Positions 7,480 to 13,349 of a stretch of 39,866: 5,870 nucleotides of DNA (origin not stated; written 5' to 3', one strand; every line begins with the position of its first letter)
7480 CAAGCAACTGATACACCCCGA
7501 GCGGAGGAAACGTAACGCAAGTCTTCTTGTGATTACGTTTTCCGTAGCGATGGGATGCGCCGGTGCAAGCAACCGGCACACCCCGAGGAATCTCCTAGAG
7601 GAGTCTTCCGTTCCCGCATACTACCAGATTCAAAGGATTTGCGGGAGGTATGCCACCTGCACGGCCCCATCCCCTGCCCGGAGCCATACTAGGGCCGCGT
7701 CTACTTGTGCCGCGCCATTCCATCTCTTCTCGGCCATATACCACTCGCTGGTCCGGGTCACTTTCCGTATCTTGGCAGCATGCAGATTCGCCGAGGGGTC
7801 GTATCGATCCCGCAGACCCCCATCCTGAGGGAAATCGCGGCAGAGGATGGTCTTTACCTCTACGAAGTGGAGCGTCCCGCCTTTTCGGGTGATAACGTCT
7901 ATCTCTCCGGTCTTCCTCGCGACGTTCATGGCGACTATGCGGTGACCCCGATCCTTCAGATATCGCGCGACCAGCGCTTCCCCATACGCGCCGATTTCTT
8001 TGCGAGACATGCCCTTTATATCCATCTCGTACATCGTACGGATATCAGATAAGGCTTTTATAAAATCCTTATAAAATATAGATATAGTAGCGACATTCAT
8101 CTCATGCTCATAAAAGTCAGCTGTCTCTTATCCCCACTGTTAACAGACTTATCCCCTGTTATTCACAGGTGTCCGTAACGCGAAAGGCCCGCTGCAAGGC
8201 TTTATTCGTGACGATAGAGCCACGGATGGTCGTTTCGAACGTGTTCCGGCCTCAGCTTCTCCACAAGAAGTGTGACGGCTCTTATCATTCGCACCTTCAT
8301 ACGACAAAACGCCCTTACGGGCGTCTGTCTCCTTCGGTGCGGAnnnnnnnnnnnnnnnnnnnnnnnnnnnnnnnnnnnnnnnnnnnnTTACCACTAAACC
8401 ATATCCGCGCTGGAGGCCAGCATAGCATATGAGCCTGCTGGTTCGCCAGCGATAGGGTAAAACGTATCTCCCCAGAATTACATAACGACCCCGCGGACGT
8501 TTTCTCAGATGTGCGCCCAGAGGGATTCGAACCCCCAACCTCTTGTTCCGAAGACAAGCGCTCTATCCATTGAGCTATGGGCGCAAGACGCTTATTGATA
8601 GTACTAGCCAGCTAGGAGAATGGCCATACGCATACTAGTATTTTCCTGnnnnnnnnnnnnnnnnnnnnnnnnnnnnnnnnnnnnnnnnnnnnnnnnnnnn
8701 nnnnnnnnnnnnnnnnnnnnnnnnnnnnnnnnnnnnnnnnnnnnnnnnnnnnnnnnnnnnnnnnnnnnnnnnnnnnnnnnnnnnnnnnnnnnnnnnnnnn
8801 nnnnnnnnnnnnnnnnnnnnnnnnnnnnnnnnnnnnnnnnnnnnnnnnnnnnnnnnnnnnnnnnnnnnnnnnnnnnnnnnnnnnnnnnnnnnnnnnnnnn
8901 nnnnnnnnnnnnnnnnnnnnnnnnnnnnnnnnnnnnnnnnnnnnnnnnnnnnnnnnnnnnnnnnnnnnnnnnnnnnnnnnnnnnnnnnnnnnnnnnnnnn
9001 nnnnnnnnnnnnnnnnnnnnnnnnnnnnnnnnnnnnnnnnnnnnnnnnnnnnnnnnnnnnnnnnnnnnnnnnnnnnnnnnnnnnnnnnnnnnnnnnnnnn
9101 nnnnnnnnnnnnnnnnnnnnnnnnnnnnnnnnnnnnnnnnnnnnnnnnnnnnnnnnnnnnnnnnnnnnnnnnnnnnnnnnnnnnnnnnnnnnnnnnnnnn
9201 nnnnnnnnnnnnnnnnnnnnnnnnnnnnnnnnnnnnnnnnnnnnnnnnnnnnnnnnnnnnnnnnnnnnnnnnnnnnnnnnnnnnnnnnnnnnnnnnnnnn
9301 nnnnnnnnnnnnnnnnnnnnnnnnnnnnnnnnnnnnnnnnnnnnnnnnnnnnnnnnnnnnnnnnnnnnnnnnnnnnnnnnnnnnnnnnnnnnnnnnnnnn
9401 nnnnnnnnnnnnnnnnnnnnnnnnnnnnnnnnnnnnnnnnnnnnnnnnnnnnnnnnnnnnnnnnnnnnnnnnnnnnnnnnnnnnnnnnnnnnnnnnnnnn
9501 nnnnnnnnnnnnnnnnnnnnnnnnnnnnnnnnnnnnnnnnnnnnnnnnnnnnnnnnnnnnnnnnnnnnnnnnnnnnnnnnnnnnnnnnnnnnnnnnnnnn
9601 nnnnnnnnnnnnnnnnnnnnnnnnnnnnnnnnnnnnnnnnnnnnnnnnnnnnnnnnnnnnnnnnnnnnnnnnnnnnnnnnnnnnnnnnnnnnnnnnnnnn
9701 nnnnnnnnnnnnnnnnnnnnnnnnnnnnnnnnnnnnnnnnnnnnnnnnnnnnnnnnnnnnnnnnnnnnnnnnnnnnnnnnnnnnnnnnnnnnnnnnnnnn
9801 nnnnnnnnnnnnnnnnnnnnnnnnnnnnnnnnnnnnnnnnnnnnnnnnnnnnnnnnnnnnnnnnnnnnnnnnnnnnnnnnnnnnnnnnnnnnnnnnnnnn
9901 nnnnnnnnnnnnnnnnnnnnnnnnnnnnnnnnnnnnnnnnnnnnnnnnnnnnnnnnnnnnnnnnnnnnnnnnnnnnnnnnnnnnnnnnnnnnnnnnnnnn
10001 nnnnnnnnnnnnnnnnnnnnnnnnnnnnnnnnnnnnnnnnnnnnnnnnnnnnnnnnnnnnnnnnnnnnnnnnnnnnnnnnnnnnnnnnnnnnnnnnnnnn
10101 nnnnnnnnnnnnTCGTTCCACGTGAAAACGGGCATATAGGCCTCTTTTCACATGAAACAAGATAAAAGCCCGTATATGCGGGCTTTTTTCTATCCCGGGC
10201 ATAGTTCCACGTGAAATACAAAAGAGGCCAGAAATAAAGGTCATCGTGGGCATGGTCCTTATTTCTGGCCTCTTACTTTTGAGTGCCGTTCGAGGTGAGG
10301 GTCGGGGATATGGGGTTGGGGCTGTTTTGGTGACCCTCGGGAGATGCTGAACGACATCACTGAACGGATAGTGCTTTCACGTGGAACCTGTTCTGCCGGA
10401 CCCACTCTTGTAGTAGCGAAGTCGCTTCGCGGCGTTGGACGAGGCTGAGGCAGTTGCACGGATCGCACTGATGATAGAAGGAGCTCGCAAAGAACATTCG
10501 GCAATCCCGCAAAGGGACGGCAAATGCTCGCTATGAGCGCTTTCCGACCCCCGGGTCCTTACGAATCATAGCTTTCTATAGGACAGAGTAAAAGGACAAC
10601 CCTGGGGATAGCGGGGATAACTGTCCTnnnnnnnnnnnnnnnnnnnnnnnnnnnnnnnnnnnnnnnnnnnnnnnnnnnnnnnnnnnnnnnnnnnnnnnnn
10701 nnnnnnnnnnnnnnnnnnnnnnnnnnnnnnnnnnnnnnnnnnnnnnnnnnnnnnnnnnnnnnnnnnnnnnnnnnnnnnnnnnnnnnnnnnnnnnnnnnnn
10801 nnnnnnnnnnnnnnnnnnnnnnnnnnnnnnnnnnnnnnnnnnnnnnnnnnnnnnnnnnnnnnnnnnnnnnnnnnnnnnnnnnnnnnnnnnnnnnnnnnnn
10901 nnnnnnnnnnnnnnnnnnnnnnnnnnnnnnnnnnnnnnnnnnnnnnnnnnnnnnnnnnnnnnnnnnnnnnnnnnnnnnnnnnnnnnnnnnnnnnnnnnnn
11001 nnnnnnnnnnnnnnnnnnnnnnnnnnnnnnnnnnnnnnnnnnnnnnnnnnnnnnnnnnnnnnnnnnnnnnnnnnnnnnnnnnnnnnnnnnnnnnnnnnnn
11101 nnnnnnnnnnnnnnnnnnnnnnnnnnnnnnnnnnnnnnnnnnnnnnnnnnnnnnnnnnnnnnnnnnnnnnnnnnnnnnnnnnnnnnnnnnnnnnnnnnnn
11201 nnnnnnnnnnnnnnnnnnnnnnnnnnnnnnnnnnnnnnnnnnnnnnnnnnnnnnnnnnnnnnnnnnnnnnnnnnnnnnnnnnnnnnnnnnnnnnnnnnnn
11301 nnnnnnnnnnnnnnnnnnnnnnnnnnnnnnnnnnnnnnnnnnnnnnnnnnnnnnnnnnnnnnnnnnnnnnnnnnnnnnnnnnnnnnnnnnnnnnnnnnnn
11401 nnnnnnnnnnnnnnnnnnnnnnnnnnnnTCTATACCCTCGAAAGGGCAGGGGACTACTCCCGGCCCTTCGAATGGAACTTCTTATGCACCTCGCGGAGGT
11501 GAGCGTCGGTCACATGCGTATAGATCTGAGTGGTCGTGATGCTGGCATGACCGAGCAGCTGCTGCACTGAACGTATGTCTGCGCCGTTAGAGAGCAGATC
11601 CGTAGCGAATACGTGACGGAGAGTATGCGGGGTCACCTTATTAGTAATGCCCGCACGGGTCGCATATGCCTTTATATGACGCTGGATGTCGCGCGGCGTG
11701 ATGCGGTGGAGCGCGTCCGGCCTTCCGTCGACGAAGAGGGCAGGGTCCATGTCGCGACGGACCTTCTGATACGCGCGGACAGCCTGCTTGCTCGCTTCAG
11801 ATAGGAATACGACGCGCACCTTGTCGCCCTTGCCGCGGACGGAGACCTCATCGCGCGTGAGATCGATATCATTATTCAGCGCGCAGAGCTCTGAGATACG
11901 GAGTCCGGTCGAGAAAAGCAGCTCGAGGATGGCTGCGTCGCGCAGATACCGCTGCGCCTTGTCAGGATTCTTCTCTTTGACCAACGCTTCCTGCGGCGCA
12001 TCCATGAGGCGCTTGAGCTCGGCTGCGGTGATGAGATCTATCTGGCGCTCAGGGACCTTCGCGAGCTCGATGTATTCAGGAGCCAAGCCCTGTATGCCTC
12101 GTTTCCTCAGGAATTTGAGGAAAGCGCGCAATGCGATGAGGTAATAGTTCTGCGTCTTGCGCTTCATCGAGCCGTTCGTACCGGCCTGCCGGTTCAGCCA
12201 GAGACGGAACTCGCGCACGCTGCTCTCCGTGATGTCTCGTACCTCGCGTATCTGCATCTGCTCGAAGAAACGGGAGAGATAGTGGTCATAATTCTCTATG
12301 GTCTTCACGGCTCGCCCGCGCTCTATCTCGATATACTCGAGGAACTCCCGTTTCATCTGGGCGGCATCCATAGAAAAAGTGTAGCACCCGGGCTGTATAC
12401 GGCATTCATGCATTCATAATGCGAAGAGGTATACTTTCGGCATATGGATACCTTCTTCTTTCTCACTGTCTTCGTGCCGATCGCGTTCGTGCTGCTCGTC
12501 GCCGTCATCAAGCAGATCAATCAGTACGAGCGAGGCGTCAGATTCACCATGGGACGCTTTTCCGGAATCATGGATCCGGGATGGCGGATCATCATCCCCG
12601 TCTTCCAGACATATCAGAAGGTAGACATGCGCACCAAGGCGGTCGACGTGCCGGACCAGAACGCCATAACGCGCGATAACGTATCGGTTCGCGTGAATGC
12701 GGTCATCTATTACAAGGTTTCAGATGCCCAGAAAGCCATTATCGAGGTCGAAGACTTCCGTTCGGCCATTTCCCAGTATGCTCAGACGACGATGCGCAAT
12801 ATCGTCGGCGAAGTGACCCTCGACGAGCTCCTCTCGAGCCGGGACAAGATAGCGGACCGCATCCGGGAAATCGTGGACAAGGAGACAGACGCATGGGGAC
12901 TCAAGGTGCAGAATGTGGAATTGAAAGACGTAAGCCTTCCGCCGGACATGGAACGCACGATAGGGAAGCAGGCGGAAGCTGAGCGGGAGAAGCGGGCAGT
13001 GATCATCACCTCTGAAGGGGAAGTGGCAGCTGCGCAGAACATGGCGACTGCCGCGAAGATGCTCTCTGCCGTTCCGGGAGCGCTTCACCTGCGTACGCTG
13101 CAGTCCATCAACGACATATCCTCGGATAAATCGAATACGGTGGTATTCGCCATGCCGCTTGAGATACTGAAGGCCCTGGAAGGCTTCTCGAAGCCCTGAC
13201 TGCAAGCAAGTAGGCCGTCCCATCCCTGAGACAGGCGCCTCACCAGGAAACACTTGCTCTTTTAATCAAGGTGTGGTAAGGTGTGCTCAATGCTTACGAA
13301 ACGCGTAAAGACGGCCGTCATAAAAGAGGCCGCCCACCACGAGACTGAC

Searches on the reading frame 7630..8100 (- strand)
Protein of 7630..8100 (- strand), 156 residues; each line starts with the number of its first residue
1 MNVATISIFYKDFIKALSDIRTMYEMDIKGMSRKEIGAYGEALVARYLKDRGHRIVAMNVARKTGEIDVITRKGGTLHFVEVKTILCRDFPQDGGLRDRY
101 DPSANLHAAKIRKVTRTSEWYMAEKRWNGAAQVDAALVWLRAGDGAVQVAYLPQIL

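Call 66: search_protein_families(library=pfam, proteins=[window:7630-8100:-], max_evalue=0.001)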
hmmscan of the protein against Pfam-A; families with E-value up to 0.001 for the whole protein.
window:7630-8100:- (156 aa): 2 families
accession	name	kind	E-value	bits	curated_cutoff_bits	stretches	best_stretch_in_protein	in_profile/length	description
PF02021.23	UPF0102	-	4.7e-15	56.2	23.6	1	40-136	1-78/80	Uncharacterised protein family UPF0102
PF08378.17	NERD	-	6.8e-05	23.8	22.1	1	37-85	2-57/111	Nuclease-related domain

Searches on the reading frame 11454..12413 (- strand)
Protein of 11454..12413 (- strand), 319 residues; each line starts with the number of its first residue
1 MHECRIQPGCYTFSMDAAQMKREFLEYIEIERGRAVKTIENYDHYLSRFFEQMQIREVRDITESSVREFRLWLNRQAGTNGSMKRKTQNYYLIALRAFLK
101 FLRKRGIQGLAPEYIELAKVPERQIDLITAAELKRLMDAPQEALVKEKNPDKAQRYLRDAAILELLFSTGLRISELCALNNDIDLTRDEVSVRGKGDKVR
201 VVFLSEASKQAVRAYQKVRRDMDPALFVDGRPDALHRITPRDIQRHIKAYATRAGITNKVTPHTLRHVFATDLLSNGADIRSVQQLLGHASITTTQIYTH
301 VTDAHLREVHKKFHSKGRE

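Call 66: search_protein_families(library=pfam, proteins=[window:11454-12413:-], max_evalue=0.001)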
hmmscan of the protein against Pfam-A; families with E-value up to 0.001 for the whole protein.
window:11454-12413:- (319 aa): 4 families
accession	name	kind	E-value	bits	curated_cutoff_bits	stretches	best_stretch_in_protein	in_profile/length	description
PF00589.27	Phage_integrase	-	1.9e-40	138.9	27.1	1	128-304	3-171/172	Phage integrase family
PF02899.23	Phage_int_SAM_1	-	2.2e-15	57.1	22.3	1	23-106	3-83/83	Phage integrase, N-terminal SAM-like domain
PF13495.12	Phage_int_SAM_4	-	1.2e-10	42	27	1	23-76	4-56/85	Phage integrase, N-terminal SAM-like domain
PF13102.12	Phage_int_SAM_5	-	0.00015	22.5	22.3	1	26-101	8-81/98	Phage integrase SAM-like domain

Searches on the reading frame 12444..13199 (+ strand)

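Call 66: search_protein_families(library=pfam, proteins=[window:12444-13199:+], max_evalue=0.001)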
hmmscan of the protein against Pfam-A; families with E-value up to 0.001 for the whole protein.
window:12444-13199:+ (251 aa): 2 families
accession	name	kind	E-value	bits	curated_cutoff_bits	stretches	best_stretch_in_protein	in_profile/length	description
PF01145.31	Band_7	-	2.4e-44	151.9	23.6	1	23-193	1-175/176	SPFH domain / Band 7 family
PF13421.11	Band_7_1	-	7.2e-07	29.5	24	1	103-178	131-208/211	SPFH domain-Band 7 family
